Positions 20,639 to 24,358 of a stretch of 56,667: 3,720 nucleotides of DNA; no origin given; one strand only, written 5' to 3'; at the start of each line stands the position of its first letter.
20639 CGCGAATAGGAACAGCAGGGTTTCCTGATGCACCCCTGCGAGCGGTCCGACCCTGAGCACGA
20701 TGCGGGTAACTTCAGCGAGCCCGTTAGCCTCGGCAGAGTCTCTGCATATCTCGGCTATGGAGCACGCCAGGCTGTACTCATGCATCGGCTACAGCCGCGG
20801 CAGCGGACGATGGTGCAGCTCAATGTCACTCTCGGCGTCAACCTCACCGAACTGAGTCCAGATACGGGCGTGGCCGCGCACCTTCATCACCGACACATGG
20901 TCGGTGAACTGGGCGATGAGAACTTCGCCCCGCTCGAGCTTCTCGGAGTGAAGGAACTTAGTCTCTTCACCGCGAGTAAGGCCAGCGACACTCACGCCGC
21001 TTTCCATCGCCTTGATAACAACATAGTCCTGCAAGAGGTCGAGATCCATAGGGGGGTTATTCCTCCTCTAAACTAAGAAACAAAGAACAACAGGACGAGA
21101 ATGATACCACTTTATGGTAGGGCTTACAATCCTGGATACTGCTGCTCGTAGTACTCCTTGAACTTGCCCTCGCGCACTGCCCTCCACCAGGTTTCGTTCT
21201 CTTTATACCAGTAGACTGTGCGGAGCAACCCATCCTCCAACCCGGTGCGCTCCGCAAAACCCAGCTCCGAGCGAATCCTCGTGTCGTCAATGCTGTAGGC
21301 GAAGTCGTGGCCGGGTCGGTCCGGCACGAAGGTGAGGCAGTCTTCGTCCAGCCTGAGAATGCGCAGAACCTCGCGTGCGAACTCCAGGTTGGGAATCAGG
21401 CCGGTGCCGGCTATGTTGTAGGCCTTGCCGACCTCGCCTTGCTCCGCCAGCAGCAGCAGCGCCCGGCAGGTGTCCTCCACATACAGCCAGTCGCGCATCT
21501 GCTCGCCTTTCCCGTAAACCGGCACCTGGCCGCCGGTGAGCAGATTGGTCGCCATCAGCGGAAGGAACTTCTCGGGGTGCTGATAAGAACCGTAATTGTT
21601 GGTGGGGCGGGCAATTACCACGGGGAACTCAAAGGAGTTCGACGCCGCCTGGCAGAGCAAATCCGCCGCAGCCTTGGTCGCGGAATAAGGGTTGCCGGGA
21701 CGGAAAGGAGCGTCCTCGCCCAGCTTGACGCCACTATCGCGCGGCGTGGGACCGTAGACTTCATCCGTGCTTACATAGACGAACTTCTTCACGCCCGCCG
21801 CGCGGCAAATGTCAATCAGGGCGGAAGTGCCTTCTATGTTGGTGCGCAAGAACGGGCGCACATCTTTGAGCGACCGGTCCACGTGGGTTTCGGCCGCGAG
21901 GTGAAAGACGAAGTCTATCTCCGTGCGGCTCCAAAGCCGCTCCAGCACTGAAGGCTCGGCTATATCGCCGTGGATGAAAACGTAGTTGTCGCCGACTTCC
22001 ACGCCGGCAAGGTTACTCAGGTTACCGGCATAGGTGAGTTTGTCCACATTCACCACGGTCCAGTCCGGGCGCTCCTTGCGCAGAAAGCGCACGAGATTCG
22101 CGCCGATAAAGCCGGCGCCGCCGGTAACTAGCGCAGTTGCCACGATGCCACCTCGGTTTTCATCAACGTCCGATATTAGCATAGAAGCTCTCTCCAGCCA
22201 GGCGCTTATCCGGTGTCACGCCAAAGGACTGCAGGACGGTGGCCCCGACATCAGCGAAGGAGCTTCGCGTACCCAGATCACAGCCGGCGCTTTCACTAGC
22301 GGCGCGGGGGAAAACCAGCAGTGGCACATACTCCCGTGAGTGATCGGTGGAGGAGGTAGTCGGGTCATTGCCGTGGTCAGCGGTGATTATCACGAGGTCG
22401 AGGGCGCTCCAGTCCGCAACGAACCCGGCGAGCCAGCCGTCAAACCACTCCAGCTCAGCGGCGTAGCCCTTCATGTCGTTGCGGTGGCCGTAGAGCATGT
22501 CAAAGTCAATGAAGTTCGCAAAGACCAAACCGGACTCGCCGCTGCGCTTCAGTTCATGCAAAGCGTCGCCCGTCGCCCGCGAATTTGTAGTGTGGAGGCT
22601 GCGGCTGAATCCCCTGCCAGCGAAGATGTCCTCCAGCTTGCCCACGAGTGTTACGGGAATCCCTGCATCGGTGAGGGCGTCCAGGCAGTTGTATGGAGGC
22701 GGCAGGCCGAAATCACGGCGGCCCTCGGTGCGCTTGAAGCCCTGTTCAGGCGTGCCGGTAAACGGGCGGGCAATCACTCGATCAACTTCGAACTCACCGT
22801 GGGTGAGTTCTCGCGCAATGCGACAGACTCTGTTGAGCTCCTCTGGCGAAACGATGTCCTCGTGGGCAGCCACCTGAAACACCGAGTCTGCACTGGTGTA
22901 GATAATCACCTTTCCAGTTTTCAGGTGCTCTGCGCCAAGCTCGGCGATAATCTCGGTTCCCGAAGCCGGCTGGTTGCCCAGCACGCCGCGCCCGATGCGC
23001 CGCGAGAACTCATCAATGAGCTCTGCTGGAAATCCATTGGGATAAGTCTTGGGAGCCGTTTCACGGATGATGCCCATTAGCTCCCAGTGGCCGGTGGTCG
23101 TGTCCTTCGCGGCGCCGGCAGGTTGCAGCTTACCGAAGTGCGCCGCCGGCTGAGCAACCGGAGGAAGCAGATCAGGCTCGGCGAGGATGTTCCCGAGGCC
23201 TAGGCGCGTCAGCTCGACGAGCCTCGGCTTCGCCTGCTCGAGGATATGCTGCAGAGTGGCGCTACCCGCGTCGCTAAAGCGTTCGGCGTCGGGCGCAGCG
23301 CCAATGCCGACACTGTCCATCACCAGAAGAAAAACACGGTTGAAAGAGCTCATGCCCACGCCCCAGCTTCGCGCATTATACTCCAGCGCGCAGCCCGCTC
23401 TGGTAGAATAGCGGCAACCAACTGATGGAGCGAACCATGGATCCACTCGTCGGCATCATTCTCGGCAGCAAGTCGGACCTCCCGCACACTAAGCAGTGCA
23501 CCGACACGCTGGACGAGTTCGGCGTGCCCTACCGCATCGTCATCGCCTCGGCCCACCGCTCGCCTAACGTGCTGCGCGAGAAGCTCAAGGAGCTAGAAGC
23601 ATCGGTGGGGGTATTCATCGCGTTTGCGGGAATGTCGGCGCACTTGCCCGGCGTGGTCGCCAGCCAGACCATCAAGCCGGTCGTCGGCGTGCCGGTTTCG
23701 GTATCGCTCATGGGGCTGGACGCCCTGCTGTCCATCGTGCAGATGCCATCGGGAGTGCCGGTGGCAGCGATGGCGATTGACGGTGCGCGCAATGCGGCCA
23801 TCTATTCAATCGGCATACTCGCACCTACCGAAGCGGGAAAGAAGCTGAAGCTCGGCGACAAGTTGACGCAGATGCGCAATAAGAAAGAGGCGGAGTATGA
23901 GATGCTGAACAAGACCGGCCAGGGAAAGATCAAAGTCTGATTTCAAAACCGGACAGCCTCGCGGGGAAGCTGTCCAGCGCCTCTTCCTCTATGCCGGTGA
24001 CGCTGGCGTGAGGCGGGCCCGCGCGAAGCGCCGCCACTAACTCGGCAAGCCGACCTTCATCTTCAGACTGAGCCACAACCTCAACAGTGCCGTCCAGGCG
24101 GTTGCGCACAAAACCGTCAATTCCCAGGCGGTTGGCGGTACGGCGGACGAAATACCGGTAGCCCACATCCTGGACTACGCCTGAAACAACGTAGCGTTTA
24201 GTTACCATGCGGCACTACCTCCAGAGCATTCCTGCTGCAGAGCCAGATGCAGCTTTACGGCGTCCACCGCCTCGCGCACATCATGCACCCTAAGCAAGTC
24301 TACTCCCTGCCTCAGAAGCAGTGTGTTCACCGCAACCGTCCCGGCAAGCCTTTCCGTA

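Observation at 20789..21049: TRAP (mtrB) in an apparently diderm, non-Bacillus genome, with altered Trp-pocket residues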

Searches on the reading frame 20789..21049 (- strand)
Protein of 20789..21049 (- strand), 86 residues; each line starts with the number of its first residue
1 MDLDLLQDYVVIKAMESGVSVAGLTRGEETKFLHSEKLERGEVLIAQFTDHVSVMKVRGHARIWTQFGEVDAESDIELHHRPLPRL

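Call 3: search_protein_families(library=pfam, proteins=[window:20789-21049:-])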
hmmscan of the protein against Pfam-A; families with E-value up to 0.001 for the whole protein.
window:20789-21049:- (86 aa): 1 family
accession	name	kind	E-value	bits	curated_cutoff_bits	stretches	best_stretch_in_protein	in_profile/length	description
PF02081.20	TrpBP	-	1e-32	112.2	21.3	1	7-73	3-69/69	Tryptophan RNA-binding attenuator protein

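Call 4: search_solved_structures(query=window:20789-21049:-, show_alignments=3, max_evalue=0.01)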
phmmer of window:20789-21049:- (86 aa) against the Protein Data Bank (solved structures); distinct sequences matched with E-value up to 0.01: 15.
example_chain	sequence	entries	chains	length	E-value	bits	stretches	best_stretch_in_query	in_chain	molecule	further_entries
9bds_A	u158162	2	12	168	2.6e-46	158.2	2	8-77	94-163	Transcription attenuation protein MtrB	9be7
9be8_A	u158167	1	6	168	1.4e-45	155.9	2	8-75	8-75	Transcription attenuation protein MtrB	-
1wap_A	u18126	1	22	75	5e-24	87.3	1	7-73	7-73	TRP RNA-BINDING ATTENUATION PROTEIN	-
4b27_A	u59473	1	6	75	1e-23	86.3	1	7-73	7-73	TRANSCRIPTION ATTENUATION PROTEIN MTRB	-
1c9s_A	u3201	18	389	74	2.8e-23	84.9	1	7-73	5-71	TRP RNA-BINDING ATTENUATION PROTEIN | TRP RNA-BINDING ATTENUATION PROTEIN (TRAP) | TRANSCRIPTION ATTENUATION PROTEIN MTRB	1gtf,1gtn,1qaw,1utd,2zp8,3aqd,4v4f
2zd0_A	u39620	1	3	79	3e-23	84.8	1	7-74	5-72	Transcription attenuation protein mtrB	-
2ext_A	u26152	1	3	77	3e-23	84.7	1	7-74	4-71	Transcription attenuation protein mtrB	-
2zcz_A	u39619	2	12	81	3.2e-23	84.7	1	7-74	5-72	Transcription attenuation protein mtrB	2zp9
3zzq_A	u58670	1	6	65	3.4e-23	84.6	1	8-70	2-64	TRANSCRIPTION ATTENUATION PROTEIN MTRB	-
2exs_A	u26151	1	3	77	4.2e-23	84.3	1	7-74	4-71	Transcription attenuation protein mtrB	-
3zte_A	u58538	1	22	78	1.3e-22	82.7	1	7-74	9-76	TRYPTOPHAN OPERON RNA-BINDING ATTENUATION PROTEIN (TRAP)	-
3zzs_A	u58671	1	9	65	2.7e-22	81.7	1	8-70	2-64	TRANSCRIPTION ATTENUATION PROTEIN MTRB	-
6rvv_AA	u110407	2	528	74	5.3e-22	80.8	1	7-73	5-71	Transcription attenuation protein MtrB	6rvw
3zzl_A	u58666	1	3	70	6.4e-22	80.5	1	8-75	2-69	TRANSCRIPTION ATTENUATION PROTEIN MTRB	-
8r59_A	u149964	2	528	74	1.1e-21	79.8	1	7-73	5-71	Transcription attenuation protein MtrB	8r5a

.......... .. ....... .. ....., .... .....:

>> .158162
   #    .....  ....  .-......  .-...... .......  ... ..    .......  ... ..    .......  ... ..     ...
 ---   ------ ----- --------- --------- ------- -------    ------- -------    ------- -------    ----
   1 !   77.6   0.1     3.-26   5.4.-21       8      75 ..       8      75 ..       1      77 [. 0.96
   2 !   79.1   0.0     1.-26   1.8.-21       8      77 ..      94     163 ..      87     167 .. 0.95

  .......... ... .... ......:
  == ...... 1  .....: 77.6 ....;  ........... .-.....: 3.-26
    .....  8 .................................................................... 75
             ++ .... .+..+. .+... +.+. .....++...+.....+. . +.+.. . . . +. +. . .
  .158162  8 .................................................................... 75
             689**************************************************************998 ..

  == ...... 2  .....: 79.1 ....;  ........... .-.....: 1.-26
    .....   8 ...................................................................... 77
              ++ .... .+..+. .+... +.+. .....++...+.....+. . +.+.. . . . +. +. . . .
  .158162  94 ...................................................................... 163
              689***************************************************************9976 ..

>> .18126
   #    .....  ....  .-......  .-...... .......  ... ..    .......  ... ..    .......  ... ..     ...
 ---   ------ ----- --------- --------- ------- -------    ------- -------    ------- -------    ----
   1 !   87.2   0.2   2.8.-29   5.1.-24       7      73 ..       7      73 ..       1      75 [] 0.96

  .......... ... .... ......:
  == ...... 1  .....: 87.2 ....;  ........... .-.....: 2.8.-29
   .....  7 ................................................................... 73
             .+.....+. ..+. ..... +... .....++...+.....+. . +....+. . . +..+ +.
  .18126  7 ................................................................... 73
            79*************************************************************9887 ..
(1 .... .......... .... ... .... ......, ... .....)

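Call 10: find_homologous_proteins(query=window:20789-21049:-)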
Query window:20789-21049:- (86 aa): 8 proteins with E <= 0.001 among 8 candidates.
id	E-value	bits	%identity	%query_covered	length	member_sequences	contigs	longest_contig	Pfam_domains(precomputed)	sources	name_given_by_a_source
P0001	9.2e-46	171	90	100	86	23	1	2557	PF02081.21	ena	-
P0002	2.1e-36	141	79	93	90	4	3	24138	PF02081.21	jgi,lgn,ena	-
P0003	4.2e-36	140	78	95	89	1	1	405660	PF02081.21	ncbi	-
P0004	2.0e-35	138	75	95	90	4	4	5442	PF02081.21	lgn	-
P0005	3.6e-35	137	76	95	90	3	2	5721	PF02081.21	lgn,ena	-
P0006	1.6e-23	100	67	85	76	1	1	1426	PF02081.21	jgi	jgi:transcription attenuation protein (tryptophan RNA-binding attenuator protein)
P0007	1.1e-20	91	63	79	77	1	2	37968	PF02081.21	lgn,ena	-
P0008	1.5e-18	84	61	78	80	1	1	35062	PF02081.21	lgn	-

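Call 21: find_related_loci(query=A1, collection=genome_contigs, flank=6000)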
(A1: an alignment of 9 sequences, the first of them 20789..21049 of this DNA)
Query A1 (86 aa) in genome_contigs; peptide patterns used: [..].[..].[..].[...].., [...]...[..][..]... (x = any residue, [..] = any of these).
600 stretches matched a pattern (row limit reached: there are more); 561 encode a relative of the query (tblastn E <= 1e-3); the best 80 are kept; 80 distinct loci.
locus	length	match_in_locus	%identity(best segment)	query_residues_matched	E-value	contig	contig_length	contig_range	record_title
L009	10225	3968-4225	91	1-86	1e-51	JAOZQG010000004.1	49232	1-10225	MAG: bacterium isolate GMC4.metabat2.94 GMC4_310_length_49232_cov_8.400573, whole genome shotgun sequence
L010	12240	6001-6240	96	7-86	3e-50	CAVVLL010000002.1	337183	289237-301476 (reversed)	MAG: uncultured bacterium isolate MFD04716.bin.2.297 genome assembly, contig: contig_105691, whole genome shotgun sequen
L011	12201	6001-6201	70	7-73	2e-28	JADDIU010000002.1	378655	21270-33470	Bacillus renqingensis strain REN2 contig2, whole genome shotgun sequence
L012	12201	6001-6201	69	7-73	3e-28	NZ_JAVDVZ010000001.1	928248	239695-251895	Neobacillus niacini strain BE203 Ga0466824_01, whole genome shotgun sequence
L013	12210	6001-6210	64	5-74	6e-28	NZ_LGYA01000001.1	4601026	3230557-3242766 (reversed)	Peribacillus butanolivorans strain DSM 18926 super1, whole genome shotgun sequence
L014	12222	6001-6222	61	1-74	4e-28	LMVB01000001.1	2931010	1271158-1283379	Paenibacillus sp. FJAT-29882 scaffold1, whole genome shotgun sequence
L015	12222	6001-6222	62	1-74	7e-28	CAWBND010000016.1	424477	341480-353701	MAG: uncultured Bacillaceae bacterium isolate MFD05674.bin.4.38 genome assembly, contig: contig_96069, whole genome shot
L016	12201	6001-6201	69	7-73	1e-27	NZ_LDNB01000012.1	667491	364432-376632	Neobacillus vireti strain DSM 15602 Scaffold12, whole genome shotgun sequence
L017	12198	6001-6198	67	8-73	1e-27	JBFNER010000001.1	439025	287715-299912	MAG: Neobacillus sp. isolate AA13 NODE_10_length_439025_cov_12.072076, whole genome shotgun sequence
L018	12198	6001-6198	68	8-73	2e-27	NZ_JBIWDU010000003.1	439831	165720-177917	Neobacillus sp. NPDC097160 NPDC097160_222_D7.ctg-0003, whole genome shotgun sequence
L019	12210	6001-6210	61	5-74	1e-27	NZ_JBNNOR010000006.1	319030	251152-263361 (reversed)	Peribacillus sp. NPDC006672 NPDC006672_40_A4.ctg-0006, whole genome shotgun sequence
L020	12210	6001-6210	61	5-74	2e-27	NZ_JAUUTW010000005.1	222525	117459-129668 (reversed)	Peribacillus frigoritolerans strain RU293 NODE_5, whole genome shotgun sequence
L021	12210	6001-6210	61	5-74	2e-27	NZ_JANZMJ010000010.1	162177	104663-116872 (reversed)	Peribacillus sp. BBB004 NODE_10_length_162177_cov_24.8506, whole genome shotgun sequence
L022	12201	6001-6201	66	8-74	2e-27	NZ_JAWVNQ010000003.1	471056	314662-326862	Neobacillus niacini strain TATVAM-FAB75 3, whole genome shotgun sequence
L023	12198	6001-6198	67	8-73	3e-27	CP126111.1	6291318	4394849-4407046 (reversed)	Neobacillus cucumis strain WH12 chromosome, complete genome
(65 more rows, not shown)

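Call 39: search_protein_representatives(protein=window:20789-21049:-)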
Query: 86 residues. Proteins with E-value up to 0.001 (for the whole library): 91; up to 1e-10: 48; up to 1e-30: 0. The best 91 are listed.
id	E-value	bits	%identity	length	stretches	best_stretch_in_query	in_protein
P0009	7.3e-23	96.3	67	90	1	7-73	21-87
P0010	1.3e-22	95.5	59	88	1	5-78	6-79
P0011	1.3e-21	92.3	68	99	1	8-72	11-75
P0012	9.3e-21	89.6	65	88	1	7-74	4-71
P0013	1.8e-20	88.7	58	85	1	8-74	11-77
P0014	5.3e-20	87.2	61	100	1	6-74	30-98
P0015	5.8e-20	87.1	60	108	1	7-71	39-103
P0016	8.9e-20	86.5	63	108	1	7-74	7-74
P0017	1.5e-19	85.8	57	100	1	2-71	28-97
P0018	2.3e-19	85.2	56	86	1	7-78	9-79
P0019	4.1e-19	84.4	60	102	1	7-73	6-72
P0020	1.2e-18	82.9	55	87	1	5-71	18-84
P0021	1.9e-18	82.3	54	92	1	5-72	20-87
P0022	2.6e-18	81.8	57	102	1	8-72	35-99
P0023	5.2e-18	80.9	56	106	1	6-73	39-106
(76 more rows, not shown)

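Call 50: find_encoding_contigs(protein=P0010, flank=8000, max_places=4)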
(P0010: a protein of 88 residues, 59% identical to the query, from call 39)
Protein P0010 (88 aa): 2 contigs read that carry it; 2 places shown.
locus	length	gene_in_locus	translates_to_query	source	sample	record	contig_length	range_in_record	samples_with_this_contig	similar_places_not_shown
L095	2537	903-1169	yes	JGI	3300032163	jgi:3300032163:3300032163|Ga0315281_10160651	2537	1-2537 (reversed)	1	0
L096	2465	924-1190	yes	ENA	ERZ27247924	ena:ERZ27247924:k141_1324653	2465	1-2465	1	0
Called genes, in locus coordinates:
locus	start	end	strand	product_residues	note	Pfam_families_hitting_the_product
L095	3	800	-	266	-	?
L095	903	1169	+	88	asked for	PF02081:TrpBP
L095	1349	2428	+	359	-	PF00814:TsaD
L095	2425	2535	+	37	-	?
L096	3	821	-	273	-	?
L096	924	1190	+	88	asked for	PF02081:TrpBP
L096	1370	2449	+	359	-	PF00814:TsaD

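Call 51: find_encoding_contigs(protein=P0011, flank=8000, max_places=4)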
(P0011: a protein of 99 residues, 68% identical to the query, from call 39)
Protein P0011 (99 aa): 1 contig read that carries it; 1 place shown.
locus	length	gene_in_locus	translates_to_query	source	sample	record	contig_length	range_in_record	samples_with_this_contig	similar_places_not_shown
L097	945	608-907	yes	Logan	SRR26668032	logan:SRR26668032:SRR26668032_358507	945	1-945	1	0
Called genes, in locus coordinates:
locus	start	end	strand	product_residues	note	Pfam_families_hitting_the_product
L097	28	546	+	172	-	PF01475:FUR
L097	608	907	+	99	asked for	PF02081:TrpBP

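Call 94: search_protein_families(library=ncbifam, proteins=[window:20789-21049:-, L097:28-546:+])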
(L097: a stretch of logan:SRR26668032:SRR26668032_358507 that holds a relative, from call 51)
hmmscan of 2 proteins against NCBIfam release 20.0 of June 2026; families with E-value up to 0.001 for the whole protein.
window:20789-21049:- (86 aa): 1 family
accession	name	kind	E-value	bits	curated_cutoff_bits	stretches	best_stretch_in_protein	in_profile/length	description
NF009724.0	PRK13251.1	equivalog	1.3e-33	114.4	117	1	6-74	7-75/76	trp RNA-binding attenuation protein MtrB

L097:28-546:+ (172 aa): 9 families
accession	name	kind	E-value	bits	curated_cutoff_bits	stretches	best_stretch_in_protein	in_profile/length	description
NF006999.0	PRK09462.1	equivalog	1.1e-17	64.1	146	1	15-158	7-143/148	ferric iron uptake transcriptional regulator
NF051892.1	TransRegFurBacil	equivalog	3.1e-16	59.8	220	1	13-158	9-148/149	ferric iron uptake transcriptional regulator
NF052545.1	TransRegPerRClab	equivalog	4.6e-16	59.1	180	1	13-157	5-138/138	transcriptional regulator PerR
NF047406.1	TransRegPerRTherm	equivalog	3.3e-14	53.2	200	1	21-156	4-128/130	manganese-dependent transcriptional regulator PerR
NF051891.1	TransRegFurHelico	equivalog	3.2e-13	49.8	200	1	14-156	16-148/148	ferric iron uptake transcriptional regulator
NF045678.1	TransRegIrrA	equivalog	5.5e-09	36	150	1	7-143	4-129/138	iron response transcriptional regulator IrrA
NF045677.1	FeRespRegIrr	equivalog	4.8e-08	33.1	170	1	15-119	3-97/127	Fur family transcriptional regulator Irr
NF008646.0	PRK11639.1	equivalog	5.9e-08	32.6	167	1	26-156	26-149/171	zinc uptake transcriptional repressor Zur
NF047462.1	FUR_perox_PerRA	exception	0.00031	21.3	200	1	16-118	12-103/142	peroxide-responsive transcriptional repressor PerRA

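Call 98: predict_structure(alignment_id=A2)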
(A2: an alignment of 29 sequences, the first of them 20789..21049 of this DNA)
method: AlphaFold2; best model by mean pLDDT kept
length: 86 residues; sequences in the alignment: 29
mean_pLDDT: 85.5   pTM: 0.75
mean pLDDT of the five models: 85.5, 83.8, 81.7, 81.5, 80.9
residues with pLDDT >= 90: 39; 70-90: 32; 50-70: 15; < 50: 0
segments of 3 or more residues with pLDDT < 50: none
pLDDT, mean of each block of 10 residues (from residue 1): 71 97 81 90 92 91 91 86 60
secondary structure, 60 per line:
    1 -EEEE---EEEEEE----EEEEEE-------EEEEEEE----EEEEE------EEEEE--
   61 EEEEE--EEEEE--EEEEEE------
elements in order: E2-5 E9-14 E19-24 E32-38 E43-47 E54-58 E61-65 E68-72 E75-80

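Call 101: fold_search(model_id=the predicted structure, library=pdb)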
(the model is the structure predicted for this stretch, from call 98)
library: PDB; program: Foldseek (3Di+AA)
matches with E <= 10: 1344; with E <= 0.001: 41
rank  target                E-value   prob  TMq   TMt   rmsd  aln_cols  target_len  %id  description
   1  1c9s_G                1.6e-08  1.00  0.73  0.89   1.1        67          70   63  CRYSTAL STRUCTURE OF A COMPLEX OF TRP RNA-BINDING ATTENUATION PROTEIN WITH A 53-BASE SINGLE STRANDED RNA CONTAINING EL (released 1999-09-15)
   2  1c9s_L                1.8e-08  1.00  0.74  0.90   1.3        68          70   62  CRYSTAL STRUCTURE OF A COMPLEX OF TRP RNA-BINDING ATTENUATION PROTEIN WITH A 53-BASE SINGLE STRANDED RNA CONTAINING EL (released 1999-09-15)
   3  1c9s_C                1.9e-08  1.00  0.73  0.90   1.2        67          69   63  CRYSTAL STRUCTURE OF A COMPLEX OF TRP RNA-BINDING ATTENUATION PROTEIN WITH A 53-BASE SINGLE STRANDED RNA CONTAINING EL (released 1999-09-15)
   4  1qaw_C                2.1e-08  1.00  0.73  0.90   1.3        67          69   63  Regulatory Features of the TRP Operon and the Crystal Structure of the TRP RNA-Binding Attenuation Protein from Bacill (released 1999-04-16)
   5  1c9s_M                2.2e-08  1.00  0.73  0.88   1.3        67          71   63  CRYSTAL STRUCTURE OF A COMPLEX OF TRP RNA-BINDING ATTENUATION PROTEIN WITH A 53-BASE SINGLE STRANDED RNA CONTAINING EL (released 1999-09-15)
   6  3zte_J                2.5e-08  1.00  0.73  0.90   1.4        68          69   62  Crystal Structure of the TRP RNA-Binding Attenuation Protein (TRAP) from Bacillus Licheniformis. (released 2011-10-12)
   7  1qaw_F                3.2e-08  1.00  0.74  0.92   1.3        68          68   62  Regulatory Features of the TRP Operon and the Crystal Structure of the TRP RNA-Binding Attenuation Protein from Bacill (released 1999-04-16)
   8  1qaw_B                3.6e-08  1.00  0.74  0.90   1.3        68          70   62  Regulatory Features of the TRP Operon and the Crystal Structure of the TRP RNA-Binding Attenuation Protein from Bacill (released 1999-04-16)
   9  3zte_A                3.8e-08  1.00  0.73  0.91   1.2        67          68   63  Crystal Structure of the TRP RNA-Binding Attenuation Protein (TRAP) from Bacillus Licheniformis. (released 2011-10-12)
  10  1wap_B                5.0e-08  1.00  0.73  0.93   1.2        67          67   64  TRP RNA-BINDING ATTENUATION PROTEIN IN COMPLEX WITH L-TRYPTOPHAN (released 1995-06-03)
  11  3zte_L                5.9e-08  1.00  0.73  0.88   1.2        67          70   63  Crystal Structure of the TRP RNA-Binding Attenuation Protein (TRAP) from Bacillus Licheniformis. (released 2011-10-12)
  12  1wap_A                7.0e-08  1.00  0.73  0.91   1.1        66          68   65  TRP RNA-BINDING ATTENUATION PROTEIN IN COMPLEX WITH L-TRYPTOPHAN (released 1995-06-03)
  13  1qaw_A                7.4e-08  1.00  0.73  0.93   1.3        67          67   63  Regulatory Features of the TRP Operon and the Crystal Structure of the TRP RNA-Binding Attenuation Protein from Bacill (released 1999-04-16)
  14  8r59_0                8.2e-08  1.00  0.74  0.90   1.3        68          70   59  Structure of the Co(II) triggered TRAP (S33HK35H) protein cage (levo form) (released 2024-12-25)
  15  2ext_B                8.2e-08  1.00  0.71  0.92   1.4        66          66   62  TRAP4 (engineered TRAP) (released 2006-08-01)
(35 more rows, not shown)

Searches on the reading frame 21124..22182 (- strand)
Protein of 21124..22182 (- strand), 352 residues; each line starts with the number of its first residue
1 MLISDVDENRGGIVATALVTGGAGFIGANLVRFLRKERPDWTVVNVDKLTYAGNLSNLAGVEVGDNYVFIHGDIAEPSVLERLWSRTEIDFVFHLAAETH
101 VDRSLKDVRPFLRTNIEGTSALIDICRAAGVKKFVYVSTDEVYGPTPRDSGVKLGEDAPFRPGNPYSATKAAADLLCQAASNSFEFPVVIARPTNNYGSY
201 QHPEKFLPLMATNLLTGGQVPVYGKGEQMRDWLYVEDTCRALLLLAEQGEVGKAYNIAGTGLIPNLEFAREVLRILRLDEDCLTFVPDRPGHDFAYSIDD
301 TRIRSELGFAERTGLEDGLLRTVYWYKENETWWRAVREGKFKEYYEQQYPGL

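Call 3: search_protein_families(library=pfam, proteins=[window:21124-22182:-])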
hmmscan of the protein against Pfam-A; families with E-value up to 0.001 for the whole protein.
window:21124-22182:- (352 aa): 7 families
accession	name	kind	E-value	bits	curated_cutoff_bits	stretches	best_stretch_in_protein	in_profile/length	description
PF01370.27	Epimerase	-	7e-66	222.5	20.9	1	17-258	1-240/240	NAD dependent epimerase/dehydratase family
PF16363.11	GDP_Man_Dehyd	-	3.6e-61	207.9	27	1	18-319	1-329/332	GDP-mannose 4,6 dehydratase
PF01073.25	3Beta_HSD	-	4e-26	92.1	22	1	18-246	1-229/280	3-beta hydroxysteroid dehydrogenase/isomerase family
PF02719.21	Polysacc_synt_2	-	9e-20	71.5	20.2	1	18-253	2-224/293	Polysaccharide biosynthesis protein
PF07993.18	NAD_binding_4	-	6.4e-19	68.5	20.1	1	19-197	1-208/258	Male sterility protein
PF04321.23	RmlD_sub_bind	-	3.9e-18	66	27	1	17-283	3-238/287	RmlD substrate binding domain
PF13460.12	NAD_binding_10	-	1.1e-06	29.1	27.2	1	21-176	1-131/184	NAD(P)H-binding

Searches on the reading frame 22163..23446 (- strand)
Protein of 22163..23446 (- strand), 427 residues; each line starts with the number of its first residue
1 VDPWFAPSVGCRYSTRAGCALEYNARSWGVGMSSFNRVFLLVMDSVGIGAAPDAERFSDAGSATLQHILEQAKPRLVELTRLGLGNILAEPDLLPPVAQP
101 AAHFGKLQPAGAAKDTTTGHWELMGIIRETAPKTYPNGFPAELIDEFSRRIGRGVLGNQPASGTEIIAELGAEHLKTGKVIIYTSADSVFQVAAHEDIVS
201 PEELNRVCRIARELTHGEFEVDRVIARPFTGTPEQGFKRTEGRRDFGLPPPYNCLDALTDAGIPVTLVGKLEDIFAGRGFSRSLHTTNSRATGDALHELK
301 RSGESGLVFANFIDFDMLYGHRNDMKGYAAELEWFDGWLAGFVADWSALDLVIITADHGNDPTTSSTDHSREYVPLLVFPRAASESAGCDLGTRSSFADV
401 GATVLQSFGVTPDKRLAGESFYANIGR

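Call 48: search_protein_families(library=pfam, proteins=[window:22163-23446:-])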
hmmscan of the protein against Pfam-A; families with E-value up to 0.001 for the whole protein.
window:22163-23446:- (427 aa): 1 family
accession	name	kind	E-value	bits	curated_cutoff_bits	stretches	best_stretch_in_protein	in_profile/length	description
PF01676.23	Metalloenzyme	-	5e-32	111.8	24.3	1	37-410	2-250/252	Metalloenzyme superfamily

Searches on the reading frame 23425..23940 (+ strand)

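Call 48: search_protein_families(library=pfam, proteins=[window:23425-23940:+])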
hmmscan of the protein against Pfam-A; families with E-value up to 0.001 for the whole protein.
window:23425-23940:+ (171 aa): 1 family
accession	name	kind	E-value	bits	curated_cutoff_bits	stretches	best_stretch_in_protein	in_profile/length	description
PF00731.26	AIRC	-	1.3e-50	171.2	30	1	9-153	2-144/148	AIR carboxylase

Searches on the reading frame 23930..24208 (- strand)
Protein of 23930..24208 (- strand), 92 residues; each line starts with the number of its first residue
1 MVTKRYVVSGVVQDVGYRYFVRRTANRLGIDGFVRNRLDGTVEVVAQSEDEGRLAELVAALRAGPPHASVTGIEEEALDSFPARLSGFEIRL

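Call 48: search_protein_families(library=pfam, proteins=[window:23930-24208:-])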
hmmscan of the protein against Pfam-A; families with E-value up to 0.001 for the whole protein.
window:23930-24208:- (92 aa): 1 family
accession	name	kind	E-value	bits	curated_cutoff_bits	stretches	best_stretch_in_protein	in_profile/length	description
PF00708.24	Acylphosphatase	-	2.8e-22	79.2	22.5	1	5-90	2-85/85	Acylphosphatase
